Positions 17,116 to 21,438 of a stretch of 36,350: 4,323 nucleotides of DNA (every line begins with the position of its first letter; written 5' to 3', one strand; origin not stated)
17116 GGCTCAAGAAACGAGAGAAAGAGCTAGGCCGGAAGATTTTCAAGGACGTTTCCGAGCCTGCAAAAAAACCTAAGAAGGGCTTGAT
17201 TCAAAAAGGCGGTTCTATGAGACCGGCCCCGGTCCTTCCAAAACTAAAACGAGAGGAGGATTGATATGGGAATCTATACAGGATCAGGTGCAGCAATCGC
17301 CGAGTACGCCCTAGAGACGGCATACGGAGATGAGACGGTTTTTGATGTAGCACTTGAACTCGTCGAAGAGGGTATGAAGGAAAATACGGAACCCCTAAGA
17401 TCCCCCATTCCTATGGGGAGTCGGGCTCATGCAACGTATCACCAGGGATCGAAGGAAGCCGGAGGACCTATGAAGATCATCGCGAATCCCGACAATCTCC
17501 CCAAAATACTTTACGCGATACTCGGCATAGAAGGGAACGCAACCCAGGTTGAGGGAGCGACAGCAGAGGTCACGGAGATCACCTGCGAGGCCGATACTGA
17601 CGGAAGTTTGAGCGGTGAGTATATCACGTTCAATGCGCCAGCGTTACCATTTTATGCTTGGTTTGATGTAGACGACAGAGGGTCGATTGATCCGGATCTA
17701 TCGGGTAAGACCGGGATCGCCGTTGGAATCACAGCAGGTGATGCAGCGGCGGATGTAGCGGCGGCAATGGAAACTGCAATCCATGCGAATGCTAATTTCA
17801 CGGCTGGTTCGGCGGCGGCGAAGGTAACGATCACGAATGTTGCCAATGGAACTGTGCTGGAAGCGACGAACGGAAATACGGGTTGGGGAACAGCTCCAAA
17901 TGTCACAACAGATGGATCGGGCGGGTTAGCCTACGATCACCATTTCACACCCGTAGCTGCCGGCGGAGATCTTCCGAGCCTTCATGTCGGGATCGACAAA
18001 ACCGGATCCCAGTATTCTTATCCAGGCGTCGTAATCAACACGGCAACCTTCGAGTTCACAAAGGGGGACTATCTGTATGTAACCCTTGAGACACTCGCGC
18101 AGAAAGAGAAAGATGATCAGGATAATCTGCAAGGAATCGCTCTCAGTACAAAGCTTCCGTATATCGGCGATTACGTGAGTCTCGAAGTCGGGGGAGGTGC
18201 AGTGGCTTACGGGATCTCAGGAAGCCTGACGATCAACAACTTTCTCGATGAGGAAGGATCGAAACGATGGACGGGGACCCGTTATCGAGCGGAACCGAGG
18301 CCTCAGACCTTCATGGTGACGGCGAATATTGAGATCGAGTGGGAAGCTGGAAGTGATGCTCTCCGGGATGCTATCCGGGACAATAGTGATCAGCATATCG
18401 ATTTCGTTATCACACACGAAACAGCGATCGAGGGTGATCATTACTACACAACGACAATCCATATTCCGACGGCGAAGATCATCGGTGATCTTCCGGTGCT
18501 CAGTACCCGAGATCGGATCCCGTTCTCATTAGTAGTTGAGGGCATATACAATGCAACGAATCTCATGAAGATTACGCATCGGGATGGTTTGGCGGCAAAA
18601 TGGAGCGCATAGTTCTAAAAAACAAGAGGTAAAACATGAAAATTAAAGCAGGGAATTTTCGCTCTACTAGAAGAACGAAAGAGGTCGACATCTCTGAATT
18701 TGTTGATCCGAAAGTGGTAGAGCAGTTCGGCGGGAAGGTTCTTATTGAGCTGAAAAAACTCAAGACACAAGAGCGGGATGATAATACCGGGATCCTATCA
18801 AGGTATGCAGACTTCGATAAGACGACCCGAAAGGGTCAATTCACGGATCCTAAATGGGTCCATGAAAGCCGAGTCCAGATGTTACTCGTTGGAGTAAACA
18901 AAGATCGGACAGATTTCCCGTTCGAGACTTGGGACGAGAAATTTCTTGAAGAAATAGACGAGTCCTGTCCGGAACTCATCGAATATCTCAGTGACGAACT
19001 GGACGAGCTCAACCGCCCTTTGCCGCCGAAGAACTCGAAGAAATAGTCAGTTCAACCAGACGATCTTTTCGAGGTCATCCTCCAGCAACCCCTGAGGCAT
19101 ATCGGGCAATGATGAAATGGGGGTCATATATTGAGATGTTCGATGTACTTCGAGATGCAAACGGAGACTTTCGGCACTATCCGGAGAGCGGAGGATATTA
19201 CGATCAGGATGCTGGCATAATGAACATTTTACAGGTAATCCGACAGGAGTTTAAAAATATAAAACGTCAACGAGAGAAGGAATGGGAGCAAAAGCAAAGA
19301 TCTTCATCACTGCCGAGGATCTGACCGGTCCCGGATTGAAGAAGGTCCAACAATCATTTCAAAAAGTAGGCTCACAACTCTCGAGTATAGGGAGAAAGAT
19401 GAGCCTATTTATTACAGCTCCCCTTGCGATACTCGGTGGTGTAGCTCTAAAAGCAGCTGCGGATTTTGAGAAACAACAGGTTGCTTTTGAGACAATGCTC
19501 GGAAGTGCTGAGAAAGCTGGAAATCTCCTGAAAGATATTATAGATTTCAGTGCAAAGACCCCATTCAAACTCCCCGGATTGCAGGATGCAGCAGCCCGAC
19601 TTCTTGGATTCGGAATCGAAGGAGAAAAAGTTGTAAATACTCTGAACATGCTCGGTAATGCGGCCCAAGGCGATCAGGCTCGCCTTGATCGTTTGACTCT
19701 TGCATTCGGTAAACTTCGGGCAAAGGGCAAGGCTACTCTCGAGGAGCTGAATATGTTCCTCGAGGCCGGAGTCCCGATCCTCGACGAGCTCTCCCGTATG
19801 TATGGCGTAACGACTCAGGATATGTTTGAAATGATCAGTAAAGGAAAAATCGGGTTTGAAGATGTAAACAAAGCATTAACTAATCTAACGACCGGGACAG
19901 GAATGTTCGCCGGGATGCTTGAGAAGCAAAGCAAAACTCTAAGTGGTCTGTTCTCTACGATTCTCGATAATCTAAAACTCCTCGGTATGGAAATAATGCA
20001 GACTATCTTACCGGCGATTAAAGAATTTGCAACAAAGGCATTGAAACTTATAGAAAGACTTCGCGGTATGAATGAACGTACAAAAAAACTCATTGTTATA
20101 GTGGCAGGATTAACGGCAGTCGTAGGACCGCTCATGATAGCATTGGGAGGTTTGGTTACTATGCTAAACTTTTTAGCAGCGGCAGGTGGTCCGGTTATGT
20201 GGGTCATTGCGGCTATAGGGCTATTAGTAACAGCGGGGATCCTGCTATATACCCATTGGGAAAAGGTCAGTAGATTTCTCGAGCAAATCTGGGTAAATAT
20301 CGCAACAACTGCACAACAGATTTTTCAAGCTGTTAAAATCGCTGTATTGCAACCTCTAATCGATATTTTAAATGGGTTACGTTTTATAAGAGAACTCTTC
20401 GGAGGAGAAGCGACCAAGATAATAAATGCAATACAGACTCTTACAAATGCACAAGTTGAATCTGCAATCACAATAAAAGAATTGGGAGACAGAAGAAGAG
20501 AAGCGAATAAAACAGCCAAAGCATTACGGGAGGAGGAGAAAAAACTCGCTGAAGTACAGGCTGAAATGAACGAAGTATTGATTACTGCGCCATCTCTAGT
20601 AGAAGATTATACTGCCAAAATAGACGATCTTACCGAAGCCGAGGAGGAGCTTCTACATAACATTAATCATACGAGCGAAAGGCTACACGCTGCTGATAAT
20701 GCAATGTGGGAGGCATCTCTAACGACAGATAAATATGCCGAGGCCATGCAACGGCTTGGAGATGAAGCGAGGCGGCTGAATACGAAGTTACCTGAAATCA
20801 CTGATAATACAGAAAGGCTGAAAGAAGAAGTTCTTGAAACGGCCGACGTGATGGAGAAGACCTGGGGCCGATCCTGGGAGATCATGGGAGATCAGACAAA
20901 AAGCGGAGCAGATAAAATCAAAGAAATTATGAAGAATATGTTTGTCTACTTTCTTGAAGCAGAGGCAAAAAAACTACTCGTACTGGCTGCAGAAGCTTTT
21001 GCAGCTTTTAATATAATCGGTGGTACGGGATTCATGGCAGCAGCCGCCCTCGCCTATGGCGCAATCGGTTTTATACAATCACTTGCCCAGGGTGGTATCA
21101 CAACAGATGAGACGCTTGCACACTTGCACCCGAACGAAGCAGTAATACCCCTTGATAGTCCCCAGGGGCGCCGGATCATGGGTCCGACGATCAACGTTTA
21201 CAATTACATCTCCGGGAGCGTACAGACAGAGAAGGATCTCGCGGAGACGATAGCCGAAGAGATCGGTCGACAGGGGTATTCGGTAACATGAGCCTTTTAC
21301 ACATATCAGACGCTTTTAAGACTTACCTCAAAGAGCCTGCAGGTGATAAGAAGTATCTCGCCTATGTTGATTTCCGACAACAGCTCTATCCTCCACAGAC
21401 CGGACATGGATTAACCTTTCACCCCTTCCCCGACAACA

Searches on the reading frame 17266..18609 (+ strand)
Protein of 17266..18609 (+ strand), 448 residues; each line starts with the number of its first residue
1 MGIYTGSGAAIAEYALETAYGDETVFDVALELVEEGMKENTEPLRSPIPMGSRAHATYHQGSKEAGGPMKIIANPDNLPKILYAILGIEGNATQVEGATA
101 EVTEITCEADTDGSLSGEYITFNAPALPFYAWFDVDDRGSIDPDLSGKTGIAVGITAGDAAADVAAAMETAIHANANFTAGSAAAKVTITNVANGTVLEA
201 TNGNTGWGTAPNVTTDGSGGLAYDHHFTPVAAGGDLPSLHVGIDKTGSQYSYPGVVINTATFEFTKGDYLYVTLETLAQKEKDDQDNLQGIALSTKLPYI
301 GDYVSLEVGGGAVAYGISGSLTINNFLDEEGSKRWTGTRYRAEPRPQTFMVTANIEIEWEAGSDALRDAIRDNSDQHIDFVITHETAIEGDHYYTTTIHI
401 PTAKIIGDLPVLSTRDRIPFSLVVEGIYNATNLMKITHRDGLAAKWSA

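Call 4: search_protein_families(library=pfam, proteins=[window:17266-18609:+], max_evalue=1)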
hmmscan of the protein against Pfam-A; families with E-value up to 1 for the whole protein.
window:17266-18609:+ (448 aa): 4 families
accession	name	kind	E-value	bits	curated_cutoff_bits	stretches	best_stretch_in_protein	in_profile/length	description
PF18906.5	Phage_tube_2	-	1.2e-15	58.3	27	1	17-386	11-240/266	Phage tail tube protein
PF25783.1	BigA_beta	-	0.019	15.2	24.3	1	166-199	19-52/84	BigA beta sandwich domain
PF14200.12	RicinB_lectin_2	-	0.038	15.1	25.6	1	183-209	11-84/89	Ricin-type beta-trefoil lectin domain-like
PF06154.16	CbeA_antitoxin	-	0.098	13.6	27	1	83-121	58-96/101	CbeA_antitoxin, type IV, cytoskeleton bundling-enhancing factor A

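Call 5: search_protein_families(library=phrogs, proteins=[window:17266-18609:+], max_evalue=0.01)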
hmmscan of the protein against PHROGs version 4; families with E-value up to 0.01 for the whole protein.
window:17266-18609:+ (448 aa): 1 family
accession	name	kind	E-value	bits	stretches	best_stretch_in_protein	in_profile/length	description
phrog_290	-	tail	1.3e-18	68.5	1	14-437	23-328/411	minor tail protein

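Call 18: search_dna_similar(query=window:17266-18609:+, collection=phages, mode=protein, max_rows=25, max_evalue=0.001)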
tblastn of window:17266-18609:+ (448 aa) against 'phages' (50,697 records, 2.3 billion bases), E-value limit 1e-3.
No match.

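Call 23: find_homologous_proteins(query=window:17266-18609:+, max_evalue=0.001)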
Query window:17266-18609:+ (448 aa): 26 proteins with E <= 0.001 among 8000 candidates.
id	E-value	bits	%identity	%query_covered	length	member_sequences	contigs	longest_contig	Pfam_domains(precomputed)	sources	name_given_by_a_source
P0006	2.1e-295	997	100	100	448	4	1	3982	PF18906.6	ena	-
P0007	2.2e-242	823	83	100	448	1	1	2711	PF18906.6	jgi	-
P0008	5.2e-237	805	79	100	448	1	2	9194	-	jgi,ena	-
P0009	1.6e-221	754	78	100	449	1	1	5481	PF18906.6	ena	-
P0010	4.3e-216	736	75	100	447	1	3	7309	PF18906.6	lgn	-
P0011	4.0e-156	538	57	100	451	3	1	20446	PF18906.6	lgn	-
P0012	3.3e-150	519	79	51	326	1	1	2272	PF18906.6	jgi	-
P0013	1.4e-148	513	78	51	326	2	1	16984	PF18906.6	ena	-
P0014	2.8e-113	397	61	50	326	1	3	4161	PF18906.6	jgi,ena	-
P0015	6.6e-113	396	46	96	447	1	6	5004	PF18906.6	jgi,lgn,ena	-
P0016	1.4e-112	395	57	51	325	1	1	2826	PF18906.6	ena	-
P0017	4.6e-112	393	49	94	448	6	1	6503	PF18906.6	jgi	-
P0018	2.5e-110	387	46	96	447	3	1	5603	PF18906.6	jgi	-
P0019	5.4e-110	386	59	50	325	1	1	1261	PF18906.6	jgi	-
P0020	6.6e-110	386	46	96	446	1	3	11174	PF18906.6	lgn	-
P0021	1.1e-106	375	46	98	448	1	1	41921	PF18906.6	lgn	-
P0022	1.2e-100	355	44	96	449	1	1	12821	PF18906.6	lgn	-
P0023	1.6e-98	348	44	95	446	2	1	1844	PF18906.6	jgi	-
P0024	2.3e-98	348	46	96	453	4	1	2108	PF18906.6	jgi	-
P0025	3.1e-98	347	53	51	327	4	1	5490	PF18906.6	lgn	-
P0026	1.5e-96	342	44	96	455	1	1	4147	PF18906.6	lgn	-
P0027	1.5e-95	339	43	96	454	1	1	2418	PF18906.6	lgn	-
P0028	7.8e-90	320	53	50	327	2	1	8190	PF18906.6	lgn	-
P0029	1.4e-87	312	39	96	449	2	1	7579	PF18906.6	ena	-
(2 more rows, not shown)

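Call 45: find_encoding_contigs(protein=P0011, flank=10000, max_places=2)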
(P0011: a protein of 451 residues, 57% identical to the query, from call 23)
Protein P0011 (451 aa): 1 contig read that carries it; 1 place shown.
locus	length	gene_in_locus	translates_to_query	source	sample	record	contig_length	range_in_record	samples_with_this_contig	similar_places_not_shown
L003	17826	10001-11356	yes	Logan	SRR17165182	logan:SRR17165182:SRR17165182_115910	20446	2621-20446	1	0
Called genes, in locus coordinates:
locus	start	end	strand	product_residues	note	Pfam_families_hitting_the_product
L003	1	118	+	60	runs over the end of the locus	-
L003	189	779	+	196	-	-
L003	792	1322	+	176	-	-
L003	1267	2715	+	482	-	-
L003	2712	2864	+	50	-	-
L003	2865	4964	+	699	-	PF04860:Phage_portal, PF04233:Phage_Mu_F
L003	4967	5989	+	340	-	-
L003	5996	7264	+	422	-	PF05065:Phage_capsid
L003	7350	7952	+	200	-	-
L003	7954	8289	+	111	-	-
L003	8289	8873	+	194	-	PF24163:HCP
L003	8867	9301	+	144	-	-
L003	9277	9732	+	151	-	-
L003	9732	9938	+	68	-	-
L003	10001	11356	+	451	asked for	PF18906:Phage_tube_2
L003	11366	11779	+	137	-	-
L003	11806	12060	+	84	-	-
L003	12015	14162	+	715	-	PF20155:TMP_3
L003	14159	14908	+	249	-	-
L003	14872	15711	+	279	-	-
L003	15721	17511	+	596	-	-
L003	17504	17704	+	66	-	PF15777:Anti-TRAP (faint), PF00684:DnaJ_CXXCXGXG (weak)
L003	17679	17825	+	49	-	?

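Call 46: find_encoding_contigs(protein=P0021, flank=10000, max_places=2)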
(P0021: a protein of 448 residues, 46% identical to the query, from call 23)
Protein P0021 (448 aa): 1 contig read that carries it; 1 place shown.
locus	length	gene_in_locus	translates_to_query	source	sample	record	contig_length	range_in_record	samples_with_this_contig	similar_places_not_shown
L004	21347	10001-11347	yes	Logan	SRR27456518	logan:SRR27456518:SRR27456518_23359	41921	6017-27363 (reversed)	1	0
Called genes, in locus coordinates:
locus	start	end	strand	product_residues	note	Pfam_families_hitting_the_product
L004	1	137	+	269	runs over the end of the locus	PF01844:HNH, PF14279:HNH_5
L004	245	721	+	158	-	PF05119:Terminase_4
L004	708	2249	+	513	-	PF03354:TerL_ATPase, PF20441:TerL_nuclease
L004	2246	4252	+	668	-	PF04860:Phage_portal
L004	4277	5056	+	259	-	PF04586:Peptidase_S78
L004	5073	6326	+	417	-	PF05065:Phage_capsid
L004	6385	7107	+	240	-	-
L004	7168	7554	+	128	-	-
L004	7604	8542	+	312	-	PF05135:Phage_connect_1 (weak)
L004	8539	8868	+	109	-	PF05521:Phage_HCP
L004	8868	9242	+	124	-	PF04883:HK97-gp10_like (weak)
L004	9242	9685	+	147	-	PF23818:Phage_tail_terminator_7 (weak)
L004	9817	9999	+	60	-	-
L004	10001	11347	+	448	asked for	PF18906:Phage_tube_2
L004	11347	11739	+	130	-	-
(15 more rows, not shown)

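Call 51: predict_structure(alignment_id=A4)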
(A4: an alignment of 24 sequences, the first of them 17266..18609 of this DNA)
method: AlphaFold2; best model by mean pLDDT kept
length: 448 residues; sequences in the alignment: 24
mean_pLDDT: 77.3   pTM: 0.69
mean pLDDT of the five models: 77.3, 76.7, 76.2, 74.1, 73.4
residues with pLDDT >= 90: 74; 70-90: 255; 50-70: 103; < 50: 16
segments of 3 or more residues with pLDDT < 50: 1-8, 54-56
pLDDT, mean of each block of 10 residues (from residue 1): 40 90 88 87 58 50 85 91 92 67 62 71 75 79 84 84 85 82 78 63 66 56 87 89 85 94 88 93 79 85 75 69 87 67 85 78 69 80 80 86 74 60 70 82 85
secondary structure, 60 per line:
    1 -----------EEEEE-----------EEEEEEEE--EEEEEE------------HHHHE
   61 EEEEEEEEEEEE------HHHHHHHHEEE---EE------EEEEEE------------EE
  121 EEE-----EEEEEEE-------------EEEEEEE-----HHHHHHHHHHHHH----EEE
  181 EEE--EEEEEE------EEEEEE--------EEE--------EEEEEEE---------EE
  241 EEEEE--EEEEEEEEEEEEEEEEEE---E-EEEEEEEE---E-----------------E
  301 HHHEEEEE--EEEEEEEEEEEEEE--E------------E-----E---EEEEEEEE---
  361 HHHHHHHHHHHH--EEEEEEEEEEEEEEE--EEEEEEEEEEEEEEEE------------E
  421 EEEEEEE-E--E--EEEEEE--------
elements in order: E12-16 E28-35 E38-43 H56-59 E60-72 H79-86 E87-89 E101-106 E119-123 E129-135 E149-155 H161-173 E178-183 E186-191 E198-203 E212-214 E223-229 E239-245 E248-265 E271-278 E304-308 E311-324 E350-357 H361-372 E375-389 E392-407 E420-427 E435-440

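Call 57: fold_search(model_id=the predicted structure, library=pdb)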
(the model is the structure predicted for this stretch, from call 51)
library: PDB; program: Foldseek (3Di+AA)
matches with E <= 10: 366; with E <= 0.001: 14
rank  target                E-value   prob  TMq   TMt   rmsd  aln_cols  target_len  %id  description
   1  8ed0_A                2.6e-15  1.00  0.50  0.63   8.7       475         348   14  Cryo-EM Structure of the P74-26 Tail Tube (released 2023-03-08)
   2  8xan_A                1.6e-11  1.00  0.47  0.66   8.8       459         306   13  Major tail protein of SH-Ab15497 (released 2024-12-11)
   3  8hrg                  1.9e-09  1.00  0.42  0.49  13.1       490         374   11  Tail tube of DT57C bacteriophage in the full state (released 2023-12-13)
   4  9iny_A                2.4e-09  1.00  0.43  0.51  14.4       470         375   10  Structure of bacteriophage T5 tail tube (released 2024-09-04)
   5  7qg9_A                6.1e-09  1.00  0.43  0.42  14.3       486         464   11  Tail tip of siphophage T5 : common core proteins (released 2022-12-21)
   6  7qg9_G                3.6e-08  1.00  0.32  0.45  23.1       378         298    9  Tail tip of siphophage T5 : common core proteins (released 2022-12-21)
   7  8hqz_p                5.2e-08  1.00  0.43  0.42  11.4       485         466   10  Baseplate of DT57C bacteriophage in the full state (released 2023-12-13)
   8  8hqz_L                3.8e-07  1.00  0.31  0.44   8.7       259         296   11  Baseplate of DT57C bacteriophage in the full state (released 2023-12-13)
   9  9ioz_A                6.0e-07  1.00  0.31  0.45  21.8       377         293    9  Structure of the bacteriophage T5 tail tip complex (released 2024-09-04)
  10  5ngj_B                1.3e-05  1.00  0.37  0.38   4.7       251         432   14  Crystal structure of pb6, major tail tube protein of bacteriophage T5 (released 2018-01-03)
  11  5ngj_A                4.6e-05  1.00  0.37  0.38   4.6       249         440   13  Crystal structure of pb6, major tail tube protein of bacteriophage T5 (released 2018-01-03)
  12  8ygm_A                4.6e-04  0.93  0.18  0.31  18.2       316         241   11  The cryo-EM Structure of SPR (released 2025-03-05)
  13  8xkn_B                5.9e-04  0.90  0.18  0.30  18.7       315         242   11  Cryo-EM structure of tail tube protein (released 2024-05-01)
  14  8vhx_H                7.3e-04  0.80  0.20  0.24  24.6       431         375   12  Cryo-EM of neck of bacteriophage Chi (released 2024-10-02)
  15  6xgr_A                4.1e-03  0.84  0.21  0.31  15.3       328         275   11  YSD1 major tail protein (released 2020-07-01)
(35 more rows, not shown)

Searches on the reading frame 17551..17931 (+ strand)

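Call 7: search_protein_families(library=pfam, proteins=[window:17557-17931:+], max_evalue=10)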
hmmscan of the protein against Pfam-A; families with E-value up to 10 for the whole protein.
seq(125 aa): 3 families
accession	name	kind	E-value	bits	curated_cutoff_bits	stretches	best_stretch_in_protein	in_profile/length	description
PF25783.1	BigA_beta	-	0.0077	16.5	24.3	1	68-102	16-52/84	BigA beta sandwich domain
PF14200.12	RicinB_lectin_2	-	0.012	16.8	25.6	1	77-113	48-85/89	Ricin-type beta-trefoil lectin domain-like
PF08677.15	GP11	-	0.014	15.2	27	1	53-90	125-163/252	GP11 baseplate wedge protein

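Call 8: search_protein_families(library=phrogs, proteins=[window:17557-17931:+], max_evalue=10)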
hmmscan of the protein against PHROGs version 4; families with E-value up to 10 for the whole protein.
seq(125 aa): 3 families
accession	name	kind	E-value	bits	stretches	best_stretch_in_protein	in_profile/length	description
phrog_165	-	tail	0.0076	15.8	1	50-100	124-177/493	tail sheath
phrog_18040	-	unknown function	0.052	15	1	42-105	8-70/88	-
phrog_10909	-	tail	0.64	10.4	1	3-116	152-264/290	major tail protein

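Call 78: search_protein_families(library=ncbifam, proteins=[window:17551-17922:+], max_evalue=0.01)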
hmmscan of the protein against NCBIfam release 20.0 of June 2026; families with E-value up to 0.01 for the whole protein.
seq(124 aa): 0 families

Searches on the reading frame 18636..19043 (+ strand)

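Call 4: search_protein_families(library=pfam, proteins=[window:18636-19043:+], max_evalue=1)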
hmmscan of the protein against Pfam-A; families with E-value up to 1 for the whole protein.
window:18636-19043:+ (136 aa): 1 family
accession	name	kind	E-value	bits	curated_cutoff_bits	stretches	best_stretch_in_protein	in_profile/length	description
PF17480.7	AlphaC_N2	-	0.029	14.8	25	0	23-50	13-39/71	AlphaC N-terminal domain 2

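Call 5: search_protein_families(library=phrogs, proteins=[window:18636-19043:+], max_evalue=0.01)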
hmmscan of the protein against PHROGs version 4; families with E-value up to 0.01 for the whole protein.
window:18636-19043:+ (136 aa): 0 families

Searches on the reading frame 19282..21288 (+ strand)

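Call 21: search_protein_families(library=pfam, proteins=[window:19282-21288:+], max_evalue=0.001)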
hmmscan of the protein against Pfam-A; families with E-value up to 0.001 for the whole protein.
window:19282-21288:+ (669 aa): 1 family
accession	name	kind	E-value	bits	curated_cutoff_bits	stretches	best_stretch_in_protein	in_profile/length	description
PF20155.4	TMP_3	-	2.7e-26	92.9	41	1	55-239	3-191/192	Tape measure protein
